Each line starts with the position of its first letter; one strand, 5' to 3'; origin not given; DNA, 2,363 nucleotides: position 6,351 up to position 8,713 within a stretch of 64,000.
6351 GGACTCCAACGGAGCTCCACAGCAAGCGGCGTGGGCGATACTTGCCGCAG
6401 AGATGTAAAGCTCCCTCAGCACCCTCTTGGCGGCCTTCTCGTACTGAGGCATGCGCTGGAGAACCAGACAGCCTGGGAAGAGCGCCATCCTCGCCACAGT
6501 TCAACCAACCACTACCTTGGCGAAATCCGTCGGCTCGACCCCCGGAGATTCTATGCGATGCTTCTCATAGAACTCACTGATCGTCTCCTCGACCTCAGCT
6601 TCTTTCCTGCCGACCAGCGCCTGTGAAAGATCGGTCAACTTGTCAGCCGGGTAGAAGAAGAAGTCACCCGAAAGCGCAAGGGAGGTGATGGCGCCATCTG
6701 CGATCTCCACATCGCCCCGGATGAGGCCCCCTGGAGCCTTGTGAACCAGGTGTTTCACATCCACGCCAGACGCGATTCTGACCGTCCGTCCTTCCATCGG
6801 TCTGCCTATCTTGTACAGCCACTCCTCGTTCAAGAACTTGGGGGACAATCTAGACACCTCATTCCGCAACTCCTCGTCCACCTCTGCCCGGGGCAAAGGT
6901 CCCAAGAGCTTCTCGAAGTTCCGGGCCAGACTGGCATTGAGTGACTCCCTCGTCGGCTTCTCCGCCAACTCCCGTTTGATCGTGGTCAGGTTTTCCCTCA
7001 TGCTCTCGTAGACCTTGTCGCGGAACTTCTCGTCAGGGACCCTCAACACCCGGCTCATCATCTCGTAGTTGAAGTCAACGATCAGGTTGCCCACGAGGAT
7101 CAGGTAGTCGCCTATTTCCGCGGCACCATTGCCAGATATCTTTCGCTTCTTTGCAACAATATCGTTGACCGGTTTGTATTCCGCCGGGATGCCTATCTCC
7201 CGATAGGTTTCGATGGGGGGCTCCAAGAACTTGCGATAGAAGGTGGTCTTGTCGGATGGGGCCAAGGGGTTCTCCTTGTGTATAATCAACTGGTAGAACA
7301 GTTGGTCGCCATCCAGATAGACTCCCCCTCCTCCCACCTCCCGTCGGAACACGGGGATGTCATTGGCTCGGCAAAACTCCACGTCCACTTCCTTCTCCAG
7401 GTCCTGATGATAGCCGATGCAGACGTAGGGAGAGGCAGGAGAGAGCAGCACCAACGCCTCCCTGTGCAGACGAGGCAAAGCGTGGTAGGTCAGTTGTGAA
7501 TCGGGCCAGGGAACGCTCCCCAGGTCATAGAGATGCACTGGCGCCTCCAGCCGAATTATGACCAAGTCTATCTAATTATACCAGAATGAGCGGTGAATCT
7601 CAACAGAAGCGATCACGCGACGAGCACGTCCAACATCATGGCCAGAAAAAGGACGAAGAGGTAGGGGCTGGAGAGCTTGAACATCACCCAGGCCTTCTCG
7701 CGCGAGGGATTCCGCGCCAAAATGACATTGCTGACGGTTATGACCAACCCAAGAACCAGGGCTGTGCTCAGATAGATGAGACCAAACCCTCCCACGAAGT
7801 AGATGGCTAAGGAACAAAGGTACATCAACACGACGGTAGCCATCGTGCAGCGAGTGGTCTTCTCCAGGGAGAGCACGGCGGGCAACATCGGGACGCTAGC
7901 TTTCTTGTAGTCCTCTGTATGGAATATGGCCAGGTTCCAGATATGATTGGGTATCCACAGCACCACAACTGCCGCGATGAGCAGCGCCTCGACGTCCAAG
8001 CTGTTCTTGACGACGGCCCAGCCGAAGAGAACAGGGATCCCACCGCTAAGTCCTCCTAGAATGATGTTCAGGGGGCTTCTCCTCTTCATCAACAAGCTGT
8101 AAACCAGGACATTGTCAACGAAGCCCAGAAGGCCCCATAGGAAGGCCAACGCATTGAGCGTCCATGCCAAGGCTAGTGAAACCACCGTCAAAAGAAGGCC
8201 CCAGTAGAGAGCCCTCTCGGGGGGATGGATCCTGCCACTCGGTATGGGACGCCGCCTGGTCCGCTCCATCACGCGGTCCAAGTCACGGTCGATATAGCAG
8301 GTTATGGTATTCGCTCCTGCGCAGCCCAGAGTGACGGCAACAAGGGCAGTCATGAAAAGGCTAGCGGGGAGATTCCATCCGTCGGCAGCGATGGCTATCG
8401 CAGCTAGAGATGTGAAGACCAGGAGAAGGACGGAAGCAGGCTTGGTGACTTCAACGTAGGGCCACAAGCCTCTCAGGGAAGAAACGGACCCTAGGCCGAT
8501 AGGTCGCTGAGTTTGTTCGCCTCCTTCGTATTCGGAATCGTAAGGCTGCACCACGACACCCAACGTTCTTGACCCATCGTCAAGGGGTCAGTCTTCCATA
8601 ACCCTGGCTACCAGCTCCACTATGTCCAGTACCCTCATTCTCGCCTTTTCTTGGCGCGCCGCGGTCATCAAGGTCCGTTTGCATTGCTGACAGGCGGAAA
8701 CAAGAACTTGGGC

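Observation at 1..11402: Composite Hdr locus joining sHdr-LbpA hallmarks to a bifurcating-type Sec-HdrA, DsrMK/HdrED-like modules and a second hdrA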

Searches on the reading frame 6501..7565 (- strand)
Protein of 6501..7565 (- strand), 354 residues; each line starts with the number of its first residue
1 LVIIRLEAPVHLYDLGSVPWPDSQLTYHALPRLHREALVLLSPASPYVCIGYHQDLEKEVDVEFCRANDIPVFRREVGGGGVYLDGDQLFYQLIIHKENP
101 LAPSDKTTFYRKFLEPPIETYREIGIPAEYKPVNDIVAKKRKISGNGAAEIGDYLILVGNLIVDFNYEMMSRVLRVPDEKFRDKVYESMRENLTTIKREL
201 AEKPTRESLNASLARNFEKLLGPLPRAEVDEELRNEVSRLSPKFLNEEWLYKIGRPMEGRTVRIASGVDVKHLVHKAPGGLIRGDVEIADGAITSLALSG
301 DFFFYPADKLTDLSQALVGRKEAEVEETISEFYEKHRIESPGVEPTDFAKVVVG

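Call 7: search_protein_families(library=pfam, proteins=[window:6501-7565:-], max_evalue=0.01)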
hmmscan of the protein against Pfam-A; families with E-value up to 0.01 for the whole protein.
window:6501-7565:- (354 aa): 3 families
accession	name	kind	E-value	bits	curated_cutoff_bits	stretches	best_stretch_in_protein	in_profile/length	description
PF21948.1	LplA-B_cat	-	9.7e-39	133.8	27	1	34-217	20-199/200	Lipoyl protein ligase A/B catalytic domain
PF10437.14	Lip_prot_lig_C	-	8.9e-05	22.8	24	1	275-350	10-83/85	Bacterial lipoate protein ligase C-terminus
PF03099.24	BPL_LplA_LipB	-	0.0011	19.3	21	1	57-165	13-132/133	Biotin/lipoate A/B protein ligase family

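Call 10: search_protein_families(library=ncbifam, proteins=[window:6501-7565:-], max_evalue=0.001)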
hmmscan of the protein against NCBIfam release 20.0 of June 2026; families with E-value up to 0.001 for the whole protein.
window:6501-7565:- (354 aa): 5 families
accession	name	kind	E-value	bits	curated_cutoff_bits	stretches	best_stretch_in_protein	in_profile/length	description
TIGR00545.2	lipoyltrans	equivalog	2.5e-43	148.3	280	1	36-338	29-315/328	lipoate--protein ligase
NF053751.1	LplAB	exception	2.1e-31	109.2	550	2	44-253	139-347/348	lipoate-protein ligase LplAB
NF053790.1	LplA_LipA_fuse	exception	6.1e-30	104.3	800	1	43-321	39-293/606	bifunctional lipoate--protein ligase/lipoyl synthase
NF053750.1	LplA_large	exception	1.8e-24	86.5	480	1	41-219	38-215/248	lipoate-protein ligase large subunit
NF053749.1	LplB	equivalog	1.2e-17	63.8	65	1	275-352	3-82/86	lipoate-protein ligase small subunit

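Call 14: find_related_loci(query=window:6501-7565:-, collection=genome_contigs, flank=10000)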
Query window:6501-7565:- (354 aa) in genome_contigs; peptide patterns used: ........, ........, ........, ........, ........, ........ (x = any residue, [..] = any of these).
534 stretches matched a pattern; 451 encode a relative of the query (tblastn E <= 1e-3); the best 80 are kept; 80 distinct loci.
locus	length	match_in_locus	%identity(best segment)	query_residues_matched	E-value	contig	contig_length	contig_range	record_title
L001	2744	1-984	93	27-354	0e+0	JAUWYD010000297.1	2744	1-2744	MAG: Chloroflexota bacterium isolate CSMAG_2701 CSMAG_2701_k141_3043307_length_2744_cov_24.7852, whole genome shotgun se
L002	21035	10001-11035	83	10-354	0e+0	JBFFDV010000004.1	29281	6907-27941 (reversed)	MAG: Anaerolineae bacterium isolate Mix_mud13.2021.11.53 k141_160297_length_29281_cov_10.0000, whole genome shotgun sequ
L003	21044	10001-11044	83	7-354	0e+0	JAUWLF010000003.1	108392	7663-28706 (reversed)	MAG: Chloroflexota bacterium isolate CSMAG_2365 CSMAG_2365_k141_1278097_length_108392_cov_25.4764, whole genome shotgun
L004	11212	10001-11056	81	3-354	0e+0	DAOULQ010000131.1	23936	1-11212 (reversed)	MAG TPA_asm: Anaerolineae bacterium isolate W31_47 k127_1005622, whole genome shotgun sequence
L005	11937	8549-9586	84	9-354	0e+0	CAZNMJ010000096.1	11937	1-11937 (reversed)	MAG TPA_asm: uncultured Anaerolineales bacterium isolate SRP239594_co1_144 genome assembly, contig: NODE_2742_length_119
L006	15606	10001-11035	83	10-354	0e+0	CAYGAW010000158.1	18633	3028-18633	MAG TPA_asm: uncultured Anaerolineales bacterium isolate ERP108616_co1_293 genome assembly, contig: k119_962430, whole g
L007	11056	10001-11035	82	10-354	0e+0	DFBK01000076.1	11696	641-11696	MAG TPA_asm: Anaerolineales bacterium UBA3082 UBA3082_contig_13436, whole genome shotgun sequence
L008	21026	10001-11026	82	9-350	0e+0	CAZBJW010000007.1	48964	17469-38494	MAG TPA_asm: uncultured Anaerolineales bacterium isolate binchicken_co294_156 genome assembly, contig: NODE_1100_length_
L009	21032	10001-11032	81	10-353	0e+0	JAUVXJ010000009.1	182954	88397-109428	MAG: Chloroflexota bacterium isolate CSMAG_1213 CSMAG_1213_k141_1889515_length_182954_cov_19.8912, whole genome shotgun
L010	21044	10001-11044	78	7-354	0e+0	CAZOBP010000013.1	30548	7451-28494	MAG TPA_asm: uncultured Anaerolineales bacterium isolate binchicken_co228_446 genome assembly, contig: NODE_1847_length_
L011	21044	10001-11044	78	7-354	0e+0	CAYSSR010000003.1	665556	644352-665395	MAG TPA_asm: uncultured Anaerolineales bacterium isolate binchicken_co178_113 genome assembly, contig: NODE_10_length_66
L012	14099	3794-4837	79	7-354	0e+0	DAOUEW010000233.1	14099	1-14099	MAG TPA_asm: Anaerolineae bacterium isolate N9_380 k139_1172696, whole genome shotgun sequence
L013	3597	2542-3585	78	7-354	0e+0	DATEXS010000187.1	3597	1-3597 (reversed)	MAG TPA_asm: Anaerolineae bacterium isolate SMAG_U8425 k141_121444, whole genome shotgun sequence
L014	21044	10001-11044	76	7-354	0e+0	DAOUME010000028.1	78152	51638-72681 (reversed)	MAG TPA_asm: Anaerolineae bacterium isolate W31_79 k127_940941, whole genome shotgun sequence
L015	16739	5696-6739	76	7-354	0e+0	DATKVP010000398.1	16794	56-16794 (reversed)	MAG TPA_asm: Anaerolineae bacterium isolate SMAG_U14136 k141_421500, whole genome shotgun sequence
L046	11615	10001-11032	63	10-352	5e-143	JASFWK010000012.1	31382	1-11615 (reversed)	MAG: Anaerolineae bacterium isolate D1105U12metaG_sub_Bin_384 D1105U12metaG_FD_scaffold_13_c1, whole genome shotgun sequ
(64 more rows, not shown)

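Call 31: search_solved_structures(query=window:6501-7565:-, show_alignments=1)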
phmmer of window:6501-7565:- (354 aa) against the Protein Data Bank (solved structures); distinct sequences matched with E-value up to 0.001: 10.
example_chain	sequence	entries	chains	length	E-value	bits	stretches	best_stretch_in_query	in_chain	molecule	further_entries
1vqz_A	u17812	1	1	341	3.7e-23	85.8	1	33-257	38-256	lipoate-protein ligase, putative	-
6jom_A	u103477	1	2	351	7.8e-19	71.5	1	27-203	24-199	Lipoate--protein ligase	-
2ars_A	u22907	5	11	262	1.8e-18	70.3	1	48-250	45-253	Lipoate-protein ligase A | PUTATIVE LIPOATE PROTEIN LIGASE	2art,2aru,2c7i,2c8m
3r07_A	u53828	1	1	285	2.4e-18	69.9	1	48-250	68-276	Lipoate-protein ligase A subunit 1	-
5iby_A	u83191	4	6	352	7.2e-18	68.4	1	36-332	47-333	Lipoate--protein ligase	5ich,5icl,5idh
8cri_A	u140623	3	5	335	1.2e-17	67.6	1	37-303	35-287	lipoate--protein ligase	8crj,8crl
5ij6_A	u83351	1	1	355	5.7e-15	58.8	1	35-319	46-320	Lipoate--protein ligase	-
3r07_C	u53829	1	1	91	3.5e-09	39.8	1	276-350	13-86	Putative lipoate-protein ligase A subunit 2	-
1x2g_A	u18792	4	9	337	0.00087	22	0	39-229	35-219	Lipoate-protein ligase A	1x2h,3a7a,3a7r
5t8u_A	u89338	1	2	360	0.0009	22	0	36-219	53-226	Lipoate-protein ligase 1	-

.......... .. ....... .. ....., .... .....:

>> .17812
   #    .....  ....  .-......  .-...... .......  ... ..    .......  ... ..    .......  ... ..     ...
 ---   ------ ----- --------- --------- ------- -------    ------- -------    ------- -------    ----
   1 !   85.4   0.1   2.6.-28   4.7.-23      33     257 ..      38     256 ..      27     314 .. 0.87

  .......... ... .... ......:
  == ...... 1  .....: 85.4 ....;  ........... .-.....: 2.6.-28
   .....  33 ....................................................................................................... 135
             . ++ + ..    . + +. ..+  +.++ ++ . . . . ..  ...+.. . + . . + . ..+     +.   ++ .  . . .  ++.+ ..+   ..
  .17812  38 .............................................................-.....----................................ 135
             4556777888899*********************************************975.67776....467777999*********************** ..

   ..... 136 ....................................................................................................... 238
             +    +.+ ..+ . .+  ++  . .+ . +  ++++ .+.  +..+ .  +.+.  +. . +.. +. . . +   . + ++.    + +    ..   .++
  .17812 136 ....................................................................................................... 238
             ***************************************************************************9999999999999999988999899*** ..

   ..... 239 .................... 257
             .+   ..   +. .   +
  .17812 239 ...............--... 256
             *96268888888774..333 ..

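Call 88: search_protein_families(library=pfam, proteins=[L008:4705-5568:+, L008:5565-6287:+, L008:6233-7744:+, L008:19068-19475:+, L008:19376-20260:+, L008:20190-20669:+, L046:5141-9451:+, L003:16657-18501:+], max_evalue=0.00001)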
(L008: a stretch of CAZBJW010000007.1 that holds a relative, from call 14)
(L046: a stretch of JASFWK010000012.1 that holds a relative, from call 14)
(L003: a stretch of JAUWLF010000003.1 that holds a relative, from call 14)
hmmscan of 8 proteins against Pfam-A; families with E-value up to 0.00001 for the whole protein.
L008:4705-5568:+ (287 aa): 3 families
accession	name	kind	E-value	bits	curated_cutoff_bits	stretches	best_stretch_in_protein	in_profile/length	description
PF14522.11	Cytochrome_C7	-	1e-10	41.7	24.8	0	156-217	12-66/67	Cytochrome c7 and related cytochrome c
PF14537.11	Cytochrom_c3_2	-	9.3e-08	32.9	25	0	60-164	5-78/79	Cytochrome c3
PF22113.1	Mtrc-MtrF_II-IV_dom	-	1.2e-06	28.7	30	0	62-141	82-166/176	Outer membrane cytochrome MtrC/MtrF-like, domains II/IV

L008:5565-6287:+ (240 aa): 1 family
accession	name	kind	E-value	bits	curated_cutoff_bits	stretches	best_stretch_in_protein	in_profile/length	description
PF01292.26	Ni_hydr_CYTB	-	1.8e-06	28.3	30.1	1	12-191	1-160/179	Prokaryotic cytochrome b561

L008:6233-7744:+ (503 aa): 3 families
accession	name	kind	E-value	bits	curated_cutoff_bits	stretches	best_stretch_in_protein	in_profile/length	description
PF14537.11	Cytochrom_c3_2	-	1.5e-10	41.8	25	0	49-116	7-66/79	Cytochrome c3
PF02665.19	Nitrate_red_gam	-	3.7e-09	37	22.9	1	374-493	93-206/217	Nitrate reductase gamma subunit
PF14522.11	Cytochrome_C7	-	1.1e-07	31.9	24.8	0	122-157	8-49/67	Cytochrome c7 and related cytochrome c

L008:19068-19475:+ (135 aa): 1 family
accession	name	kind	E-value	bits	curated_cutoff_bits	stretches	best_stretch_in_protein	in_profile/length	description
PF02662.21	FlpD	-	9.9e-52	174.6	22.3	1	6-127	1-122/123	Methyl-viologen-reducing hydrogenase, delta subunit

L008:19376-20260:+ (294 aa): 0 families

L008:20190-20669:+ (159 aa): 2 families
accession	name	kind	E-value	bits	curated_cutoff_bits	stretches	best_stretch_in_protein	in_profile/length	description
PF04879.21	Molybdop_Fe4S4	-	2.5e-16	59.8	22.7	1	30-81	4-55/55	Molybdopterin oxidoreductase Fe4S4 domain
PF00384.28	Molybdopterin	-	2.6e-15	56.8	24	1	84-159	1-81/353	Molybdopterin oxidoreductase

L046:5141-9451:+ (1436 aa): 6 families
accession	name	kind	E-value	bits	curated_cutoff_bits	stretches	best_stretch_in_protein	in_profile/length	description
PF01597.25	GCV_H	-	1e-72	242.2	22.2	3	404-512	1-107/122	Glycine cleavage H-protein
PF02754.22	CCG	-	3.6e-28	97.9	20.6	2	1319-1406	1-84/85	Cysteine-rich domain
PF01565.28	FAD_binding_4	-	1.5e-27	96.5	26.4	1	581-719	1-138/139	FAD binding domain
PF02913.24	FAD-oxidase_C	-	8.9e-17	62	21.2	1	751-984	2-248/248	FAD linked oxidases, C-terminal domain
PF13183.11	Fer4_8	-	3e-12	47.3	27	1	1056-1127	2-68/68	4Fe-4S dicluster domain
PF13534.11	Fer4_17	-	9.4e-11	42.5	22.2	1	1059-1128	2-61/61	4Fe-4S dicluster domain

L003:16657-18501:+ (614 aa): 9 families
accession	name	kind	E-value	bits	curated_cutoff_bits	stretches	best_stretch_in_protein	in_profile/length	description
PF01512.22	Complex1_51K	-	1.2e-44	152.2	31.2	1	176-344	1-146/150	Nuo51 FMN-binding domain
PF10589.14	NADH_4Fe-4S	-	2.4e-30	104.7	23.5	1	459-542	2-85/85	NADH-ubiquinone oxidoreductase-F iron-sulfur binding region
PF00037.32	Fer4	-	2e-11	43.6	21.1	2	590-611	2-23/24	4Fe-4S binding domain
PF01257.25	2Fe-2S_thioredx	-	2.9e-08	34.1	24.8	1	23-98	66-143/145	Thioredoxin-like [2Fe-2S] ferredoxin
PF10531.15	SLBB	-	2.5e-07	30.9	27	1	370-418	1-52/55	SLBB domain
PF12838.12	Fer4_7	-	4.4e-07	30.7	27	1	566-610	2-52/52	4Fe-4S dicluster domain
PF12837.12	Fer4_6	-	3.1e-06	27.3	25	0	590-611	3-24/24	4Fe-4S binding domain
PF13237.11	Fer4_10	-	3.8e-06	27.2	25.5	1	561-606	4-52/53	4Fe-4S dicluster domain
PF14697.11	Fer4_21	-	5.4e-06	26.9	35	1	561-611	3-57/59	4Fe-4S dicluster domain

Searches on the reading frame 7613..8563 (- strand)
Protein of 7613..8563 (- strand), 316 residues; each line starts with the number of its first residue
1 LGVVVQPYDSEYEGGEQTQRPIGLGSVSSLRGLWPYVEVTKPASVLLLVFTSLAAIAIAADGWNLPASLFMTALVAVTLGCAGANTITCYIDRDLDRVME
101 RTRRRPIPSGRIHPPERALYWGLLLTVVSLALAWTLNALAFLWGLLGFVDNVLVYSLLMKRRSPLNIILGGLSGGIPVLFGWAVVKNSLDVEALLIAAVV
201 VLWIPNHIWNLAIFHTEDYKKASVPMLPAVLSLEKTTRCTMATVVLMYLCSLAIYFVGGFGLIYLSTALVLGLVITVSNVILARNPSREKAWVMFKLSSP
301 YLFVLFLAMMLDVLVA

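Call 7: search_protein_families(library=pfam, proteins=[window:7613-8563:-], max_evalue=0.01)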
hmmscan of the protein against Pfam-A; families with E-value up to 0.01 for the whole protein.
window:7613-8563:- (316 aa): 2 families
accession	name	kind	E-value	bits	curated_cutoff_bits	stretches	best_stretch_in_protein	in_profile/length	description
PF01040.23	UbiA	-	7.8e-56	189.6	34.2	1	48-298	1-248/250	UbiA prenyltransferase family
PF02355.23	SecD_SecF_C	-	0.0084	16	20.5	0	231-281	126-176/189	Protein export membrane protein SecD/SecF, C-terminal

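Call 10: search_protein_families(library=ncbifam, proteins=[window:7613-8563:-], max_evalue=0.001)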
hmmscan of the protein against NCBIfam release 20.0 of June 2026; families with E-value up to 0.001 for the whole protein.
window:7613-8563:- (316 aa): 18 families
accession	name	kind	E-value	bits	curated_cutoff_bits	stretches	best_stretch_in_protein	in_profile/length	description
NF003349.0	PRK04375.1-2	equivalog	3.1e-79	266.4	246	1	33-315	25-312/318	heme o synthase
TIGR01473.1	cyoE_ctaB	equivalog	2.2e-78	263.9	210.3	1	36-312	3-280/281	heme o synthase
NF003348.0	PRK04375.1-1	equivalog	2.8e-51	174.6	285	1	36-315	6-285/292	heme o synthase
TIGR01474.1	ubiA_proteo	equivalog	8.6e-25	87.8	275.45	1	39-313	10-281/282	4-hydroxybenzoate octaprenyltransferase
NF009521.0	PRK12882.1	equivalog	5.1e-20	71.8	296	1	35-299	7-266/280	geranylgeranylglycerol-phosphate geranylgeranyltransferase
NF009523.0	PRK12884.1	equivalog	1.3e-19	70.5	269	1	34-313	5-277/279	prenyltransferase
NF009522.0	PRK12883.1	equivalog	6.2e-19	68.6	353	1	36-314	6-275/279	geranylgeranylglycerol-phosphate geranylgeranyltransferase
NF009524.0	PRK12886.1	equivalog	1.4e-17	64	387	1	47-315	23-286/291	prenyltransferase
NF041585.1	MqnP_Cj_Hp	exception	1.4e-14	54.3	375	1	54-310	22-277/281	menaquinone biosynthesis prenyltransferase MqnP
NF009515.0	PRK12874.1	equivalog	1.6e-13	50.7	392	1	52-313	32-288/291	4-hydroxybenzoate polyprenyltransferase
TIGR01475.1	ubiA_other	subfamily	2.1e-13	50.4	180.8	1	48-314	18-281/282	UbiA-like polyprenyltransferase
NF041586.1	MqnP_DT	exception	3.2e-12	46.7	430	1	52-286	19-249/277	menaquinone biosynthesis prenyltransferase MqnP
NF005742.0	PRK07566.1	equivalog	2e-11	43.5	313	1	37-304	32-300/315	chlorophyll synthase ChlG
NF045897.1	SCO3242_trans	equivalog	3.1e-09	36.8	260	1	59-199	23-150/287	SCO3242 family prenyltransferase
NF006088.0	PRK08238.1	equivalog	5.3e-08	31.9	351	1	48-169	209-326/482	UbiA family prenyltransferase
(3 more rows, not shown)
